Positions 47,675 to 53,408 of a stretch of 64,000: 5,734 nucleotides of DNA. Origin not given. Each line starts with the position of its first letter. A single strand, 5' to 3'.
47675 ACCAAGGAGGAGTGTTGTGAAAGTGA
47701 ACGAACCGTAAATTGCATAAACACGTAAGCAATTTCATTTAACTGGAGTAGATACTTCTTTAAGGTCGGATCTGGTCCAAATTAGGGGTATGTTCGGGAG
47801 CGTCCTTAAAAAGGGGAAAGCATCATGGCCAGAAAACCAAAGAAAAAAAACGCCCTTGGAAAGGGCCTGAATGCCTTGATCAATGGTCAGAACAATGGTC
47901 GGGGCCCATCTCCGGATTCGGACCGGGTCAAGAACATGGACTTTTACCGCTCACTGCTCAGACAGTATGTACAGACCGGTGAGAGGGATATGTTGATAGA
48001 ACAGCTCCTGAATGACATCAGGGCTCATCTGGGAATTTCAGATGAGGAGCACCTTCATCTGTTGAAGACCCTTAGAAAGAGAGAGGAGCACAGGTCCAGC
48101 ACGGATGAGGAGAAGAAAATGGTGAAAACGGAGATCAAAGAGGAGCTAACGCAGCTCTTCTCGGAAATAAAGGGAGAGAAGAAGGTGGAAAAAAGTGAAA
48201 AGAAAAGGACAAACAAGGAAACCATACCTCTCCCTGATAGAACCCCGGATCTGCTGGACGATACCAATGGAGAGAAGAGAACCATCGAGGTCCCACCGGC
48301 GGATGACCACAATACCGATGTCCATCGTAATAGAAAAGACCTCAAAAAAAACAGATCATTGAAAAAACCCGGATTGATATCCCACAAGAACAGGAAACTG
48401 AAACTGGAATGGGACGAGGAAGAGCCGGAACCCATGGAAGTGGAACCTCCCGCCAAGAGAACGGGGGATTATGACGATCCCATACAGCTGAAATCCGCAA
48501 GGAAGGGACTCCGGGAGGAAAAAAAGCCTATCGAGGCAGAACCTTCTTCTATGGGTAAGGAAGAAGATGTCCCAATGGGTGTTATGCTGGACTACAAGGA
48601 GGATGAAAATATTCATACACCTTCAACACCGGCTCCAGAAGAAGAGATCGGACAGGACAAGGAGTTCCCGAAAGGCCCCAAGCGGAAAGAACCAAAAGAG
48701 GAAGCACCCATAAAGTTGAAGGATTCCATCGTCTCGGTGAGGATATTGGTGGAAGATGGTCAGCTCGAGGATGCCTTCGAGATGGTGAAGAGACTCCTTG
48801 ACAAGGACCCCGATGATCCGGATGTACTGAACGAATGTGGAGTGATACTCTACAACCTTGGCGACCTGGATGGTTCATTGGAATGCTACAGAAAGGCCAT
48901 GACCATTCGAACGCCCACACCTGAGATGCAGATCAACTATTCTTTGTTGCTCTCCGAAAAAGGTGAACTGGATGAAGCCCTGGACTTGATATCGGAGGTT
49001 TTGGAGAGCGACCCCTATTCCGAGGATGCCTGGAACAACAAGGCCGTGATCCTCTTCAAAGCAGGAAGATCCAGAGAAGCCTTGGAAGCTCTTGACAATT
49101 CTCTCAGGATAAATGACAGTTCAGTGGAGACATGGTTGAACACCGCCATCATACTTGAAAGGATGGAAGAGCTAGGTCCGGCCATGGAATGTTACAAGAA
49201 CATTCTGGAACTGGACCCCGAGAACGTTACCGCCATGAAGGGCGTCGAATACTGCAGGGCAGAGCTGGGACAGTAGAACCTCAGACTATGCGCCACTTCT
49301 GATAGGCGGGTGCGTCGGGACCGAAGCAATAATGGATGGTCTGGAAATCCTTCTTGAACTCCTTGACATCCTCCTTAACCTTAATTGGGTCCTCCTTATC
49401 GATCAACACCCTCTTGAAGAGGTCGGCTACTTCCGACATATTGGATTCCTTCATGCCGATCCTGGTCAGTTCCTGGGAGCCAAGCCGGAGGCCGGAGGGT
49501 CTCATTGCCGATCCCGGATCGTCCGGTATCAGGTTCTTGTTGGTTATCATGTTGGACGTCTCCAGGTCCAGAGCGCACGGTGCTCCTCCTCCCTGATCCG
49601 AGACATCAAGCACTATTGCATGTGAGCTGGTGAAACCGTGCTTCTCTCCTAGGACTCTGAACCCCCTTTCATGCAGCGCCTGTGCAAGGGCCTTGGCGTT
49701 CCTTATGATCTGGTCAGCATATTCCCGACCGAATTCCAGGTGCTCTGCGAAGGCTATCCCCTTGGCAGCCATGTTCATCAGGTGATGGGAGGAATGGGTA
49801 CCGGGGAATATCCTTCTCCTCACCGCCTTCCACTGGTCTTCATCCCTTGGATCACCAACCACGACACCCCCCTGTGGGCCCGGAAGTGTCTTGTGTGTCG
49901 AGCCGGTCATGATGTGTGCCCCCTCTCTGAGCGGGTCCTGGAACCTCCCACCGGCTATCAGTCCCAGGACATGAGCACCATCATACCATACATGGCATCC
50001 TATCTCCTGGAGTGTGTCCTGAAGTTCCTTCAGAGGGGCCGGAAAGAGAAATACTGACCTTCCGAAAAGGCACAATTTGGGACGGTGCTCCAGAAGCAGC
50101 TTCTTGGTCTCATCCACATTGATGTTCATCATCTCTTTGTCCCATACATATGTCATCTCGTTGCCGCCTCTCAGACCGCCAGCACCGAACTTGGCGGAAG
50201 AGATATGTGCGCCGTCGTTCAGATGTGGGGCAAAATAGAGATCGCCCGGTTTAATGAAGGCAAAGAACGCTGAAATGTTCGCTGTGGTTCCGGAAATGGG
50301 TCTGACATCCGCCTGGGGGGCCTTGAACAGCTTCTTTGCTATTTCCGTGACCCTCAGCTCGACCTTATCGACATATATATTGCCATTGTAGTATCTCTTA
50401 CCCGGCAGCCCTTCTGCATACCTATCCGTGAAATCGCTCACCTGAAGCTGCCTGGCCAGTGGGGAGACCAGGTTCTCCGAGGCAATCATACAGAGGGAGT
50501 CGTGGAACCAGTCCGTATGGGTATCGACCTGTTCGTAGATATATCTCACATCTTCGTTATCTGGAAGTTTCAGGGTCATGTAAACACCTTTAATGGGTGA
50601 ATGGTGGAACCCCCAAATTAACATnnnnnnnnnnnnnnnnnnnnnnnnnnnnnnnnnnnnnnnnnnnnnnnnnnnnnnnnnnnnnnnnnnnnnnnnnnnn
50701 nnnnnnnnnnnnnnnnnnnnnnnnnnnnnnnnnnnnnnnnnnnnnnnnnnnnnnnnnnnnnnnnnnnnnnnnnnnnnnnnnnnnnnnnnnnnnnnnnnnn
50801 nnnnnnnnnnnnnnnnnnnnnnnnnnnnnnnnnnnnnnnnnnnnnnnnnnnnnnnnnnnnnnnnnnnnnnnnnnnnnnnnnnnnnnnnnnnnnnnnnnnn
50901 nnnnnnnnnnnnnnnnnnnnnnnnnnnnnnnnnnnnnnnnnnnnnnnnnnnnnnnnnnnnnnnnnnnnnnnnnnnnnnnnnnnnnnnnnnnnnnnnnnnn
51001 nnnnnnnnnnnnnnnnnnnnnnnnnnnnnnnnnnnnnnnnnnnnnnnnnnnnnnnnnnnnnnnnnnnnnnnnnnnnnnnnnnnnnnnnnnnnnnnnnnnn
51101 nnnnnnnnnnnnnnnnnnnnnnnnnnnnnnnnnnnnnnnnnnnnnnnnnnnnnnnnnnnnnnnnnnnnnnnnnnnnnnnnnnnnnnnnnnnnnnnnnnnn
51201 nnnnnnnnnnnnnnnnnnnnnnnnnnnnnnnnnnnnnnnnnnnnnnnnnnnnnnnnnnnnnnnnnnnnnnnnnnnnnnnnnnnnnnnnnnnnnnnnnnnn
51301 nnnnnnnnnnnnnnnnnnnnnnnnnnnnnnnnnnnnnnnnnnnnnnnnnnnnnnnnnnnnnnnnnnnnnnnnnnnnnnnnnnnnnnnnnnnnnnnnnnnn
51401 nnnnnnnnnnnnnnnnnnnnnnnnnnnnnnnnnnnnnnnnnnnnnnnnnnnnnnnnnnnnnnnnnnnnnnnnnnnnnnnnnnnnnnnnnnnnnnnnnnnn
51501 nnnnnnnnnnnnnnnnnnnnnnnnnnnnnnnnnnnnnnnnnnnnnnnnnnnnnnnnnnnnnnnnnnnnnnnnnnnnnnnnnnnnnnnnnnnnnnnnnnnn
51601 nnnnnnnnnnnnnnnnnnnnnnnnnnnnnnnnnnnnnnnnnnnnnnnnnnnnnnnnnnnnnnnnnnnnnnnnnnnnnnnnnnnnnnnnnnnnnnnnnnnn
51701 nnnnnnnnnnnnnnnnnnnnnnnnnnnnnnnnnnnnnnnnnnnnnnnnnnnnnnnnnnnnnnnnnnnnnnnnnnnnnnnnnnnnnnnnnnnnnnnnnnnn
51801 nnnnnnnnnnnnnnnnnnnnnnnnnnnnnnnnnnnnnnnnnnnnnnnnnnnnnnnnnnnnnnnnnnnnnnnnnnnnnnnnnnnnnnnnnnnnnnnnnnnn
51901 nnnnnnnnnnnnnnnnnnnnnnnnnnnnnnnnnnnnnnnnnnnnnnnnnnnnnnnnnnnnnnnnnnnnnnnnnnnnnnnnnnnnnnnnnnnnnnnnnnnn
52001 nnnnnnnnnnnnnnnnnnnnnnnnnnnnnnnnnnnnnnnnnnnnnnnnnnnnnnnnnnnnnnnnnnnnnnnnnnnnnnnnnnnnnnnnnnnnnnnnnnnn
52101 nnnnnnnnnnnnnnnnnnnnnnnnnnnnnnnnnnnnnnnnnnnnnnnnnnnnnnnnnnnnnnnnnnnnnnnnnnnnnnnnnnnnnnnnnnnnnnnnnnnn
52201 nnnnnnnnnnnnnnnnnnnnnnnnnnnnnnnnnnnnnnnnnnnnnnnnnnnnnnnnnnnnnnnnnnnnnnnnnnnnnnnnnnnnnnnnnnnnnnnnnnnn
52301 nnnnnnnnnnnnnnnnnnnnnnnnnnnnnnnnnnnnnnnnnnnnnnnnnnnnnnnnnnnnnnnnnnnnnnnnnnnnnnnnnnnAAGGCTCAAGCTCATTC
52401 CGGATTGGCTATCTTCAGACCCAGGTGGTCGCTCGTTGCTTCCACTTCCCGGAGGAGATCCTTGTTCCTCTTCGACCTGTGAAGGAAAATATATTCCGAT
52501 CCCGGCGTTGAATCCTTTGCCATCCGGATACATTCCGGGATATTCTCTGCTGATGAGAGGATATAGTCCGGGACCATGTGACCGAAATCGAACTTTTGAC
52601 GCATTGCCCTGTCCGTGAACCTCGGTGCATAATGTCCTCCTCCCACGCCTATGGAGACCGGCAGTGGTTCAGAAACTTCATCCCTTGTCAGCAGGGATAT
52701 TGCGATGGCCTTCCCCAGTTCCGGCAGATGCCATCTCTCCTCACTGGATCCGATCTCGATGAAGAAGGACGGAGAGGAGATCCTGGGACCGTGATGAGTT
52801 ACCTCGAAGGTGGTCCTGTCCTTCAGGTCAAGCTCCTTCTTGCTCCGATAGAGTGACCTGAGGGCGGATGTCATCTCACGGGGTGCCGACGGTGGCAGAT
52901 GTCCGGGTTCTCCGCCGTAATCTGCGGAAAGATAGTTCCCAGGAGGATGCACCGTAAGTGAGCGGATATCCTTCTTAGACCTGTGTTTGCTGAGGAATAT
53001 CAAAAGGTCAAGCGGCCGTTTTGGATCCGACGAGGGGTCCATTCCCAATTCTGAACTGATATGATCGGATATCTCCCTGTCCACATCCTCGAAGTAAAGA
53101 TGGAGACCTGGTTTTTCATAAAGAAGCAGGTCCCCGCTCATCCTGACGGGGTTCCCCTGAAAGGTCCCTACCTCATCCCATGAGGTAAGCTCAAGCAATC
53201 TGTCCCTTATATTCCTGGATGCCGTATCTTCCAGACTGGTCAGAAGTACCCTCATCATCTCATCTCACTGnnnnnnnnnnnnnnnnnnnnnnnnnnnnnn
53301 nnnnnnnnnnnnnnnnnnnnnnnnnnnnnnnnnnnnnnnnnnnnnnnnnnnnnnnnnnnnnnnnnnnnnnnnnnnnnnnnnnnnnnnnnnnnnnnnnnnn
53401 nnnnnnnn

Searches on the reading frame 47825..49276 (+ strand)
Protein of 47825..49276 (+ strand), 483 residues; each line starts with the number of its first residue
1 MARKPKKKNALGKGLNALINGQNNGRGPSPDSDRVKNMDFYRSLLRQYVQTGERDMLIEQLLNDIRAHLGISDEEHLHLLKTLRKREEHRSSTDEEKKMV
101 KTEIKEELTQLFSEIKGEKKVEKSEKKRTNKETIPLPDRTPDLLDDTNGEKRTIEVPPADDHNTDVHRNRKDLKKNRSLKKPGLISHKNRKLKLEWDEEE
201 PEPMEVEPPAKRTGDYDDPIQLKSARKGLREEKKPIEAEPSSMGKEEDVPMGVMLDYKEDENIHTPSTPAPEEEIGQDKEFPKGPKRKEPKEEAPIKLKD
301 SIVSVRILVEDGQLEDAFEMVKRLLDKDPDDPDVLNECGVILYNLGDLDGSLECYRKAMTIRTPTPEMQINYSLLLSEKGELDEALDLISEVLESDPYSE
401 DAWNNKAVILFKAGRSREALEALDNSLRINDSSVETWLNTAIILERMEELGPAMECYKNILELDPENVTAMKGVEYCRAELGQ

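Call 77: search_protein_families(library=pfam, proteins=[window:47825-49276:+], max_evalue=0.0001)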
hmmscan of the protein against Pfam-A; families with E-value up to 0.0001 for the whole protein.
window:47825-49276:+ (483 aa): 14 families
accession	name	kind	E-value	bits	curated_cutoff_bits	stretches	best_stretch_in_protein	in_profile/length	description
PF00515.34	TPR_1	-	2.7e-21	74.9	27.8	1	401-431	2-32/34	Tetratricopeptide repeat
PF07719.23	TPR_2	-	7.7e-21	72.9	27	0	333-360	2-29/34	Tetratricopeptide repeat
PF13428.12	TPR_14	-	1.7e-16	59.5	23.5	0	367-407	2-42/44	Tetratricopeptide repeat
PF13414.12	TPR_11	-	9e-16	57.7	26.8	0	307-346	3-42/42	TPR repeat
PF14559.12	TPR_19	-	1.5e-15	57.7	25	2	378-429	3-54/68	Tetratricopeptide repeat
PF13431.12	TPR_17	-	3.1e-14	52.4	24.4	0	391-421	4-34/34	Tetratricopeptide repeat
PF13181.12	TPR_8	-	5.9e-14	51.4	25.7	0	339-361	8-30/34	Tetratricopeptide repeat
PF13432.12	TPR_16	-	2.6e-12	47.4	32.7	1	376-430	7-61/65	Tetratricopeptide repeat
PF13371.12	TPR_9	-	1.1e-11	45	35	0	308-359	5-56/73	Tetratricopeptide repeat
PF13424.12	TPR_12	-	9.6e-11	42.2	30.1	0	401-449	4-60/77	Tetratricopeptide repeat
PF23914.1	TPR_CcmH_CycH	-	8.9e-09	35.8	42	1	325-425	43-146/158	Cytochrome c-type biogenesis protein H TPR domain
PF13374.12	TPR_10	-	1e-07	32.2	27.5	0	335-362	5-32/42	Tetratricopeptide repeat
PF01239.28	PPTA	-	8.7e-07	28.8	29.5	0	382-411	1-30/32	Protein prenyltransferase alpha subunit repeat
PF12569.14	NatA_aux_su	-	6.1e-06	25.9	33.3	0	378-426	204-252/515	N-terminal acetyltransferase A, auxiliary subunit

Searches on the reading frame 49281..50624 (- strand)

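Call 77: search_protein_families(library=pfam, proteins=[window:49281-50624:-], max_evalue=0.0001)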
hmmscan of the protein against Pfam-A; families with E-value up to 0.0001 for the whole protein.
window:49281-50624:- (447 aa): 2 families
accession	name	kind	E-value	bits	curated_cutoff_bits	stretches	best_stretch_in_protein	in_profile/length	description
PF00464.25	SHMT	-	5.7e-66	223.2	27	1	29-402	8-398/399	Serine hydroxymethyltransferase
PF00155.27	Aminotran_1_2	-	4.6e-09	36.4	19.7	1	93-333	49-306/361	Aminotransferase class I and II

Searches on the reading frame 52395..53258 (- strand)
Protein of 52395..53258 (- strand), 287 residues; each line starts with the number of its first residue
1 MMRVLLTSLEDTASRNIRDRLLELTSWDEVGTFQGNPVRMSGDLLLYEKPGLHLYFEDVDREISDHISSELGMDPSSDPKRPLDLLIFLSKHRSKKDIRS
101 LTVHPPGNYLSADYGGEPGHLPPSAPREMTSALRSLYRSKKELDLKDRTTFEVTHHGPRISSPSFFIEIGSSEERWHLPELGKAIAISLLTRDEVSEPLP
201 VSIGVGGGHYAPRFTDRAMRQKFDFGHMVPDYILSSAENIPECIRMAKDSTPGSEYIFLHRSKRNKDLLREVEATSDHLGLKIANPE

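Call 77: search_protein_families(library=pfam, proteins=[window:52395-53258:-], max_evalue=0.0001)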
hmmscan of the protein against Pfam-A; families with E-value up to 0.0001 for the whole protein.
window:52395-53258:- (287 aa): 1 family
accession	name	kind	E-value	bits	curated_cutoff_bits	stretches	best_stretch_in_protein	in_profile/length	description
PF04414.18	tRNA_deacylase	-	3.2e-52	177.5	33.6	1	83-283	5-204/205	D-aminoacyl-tRNA deacylase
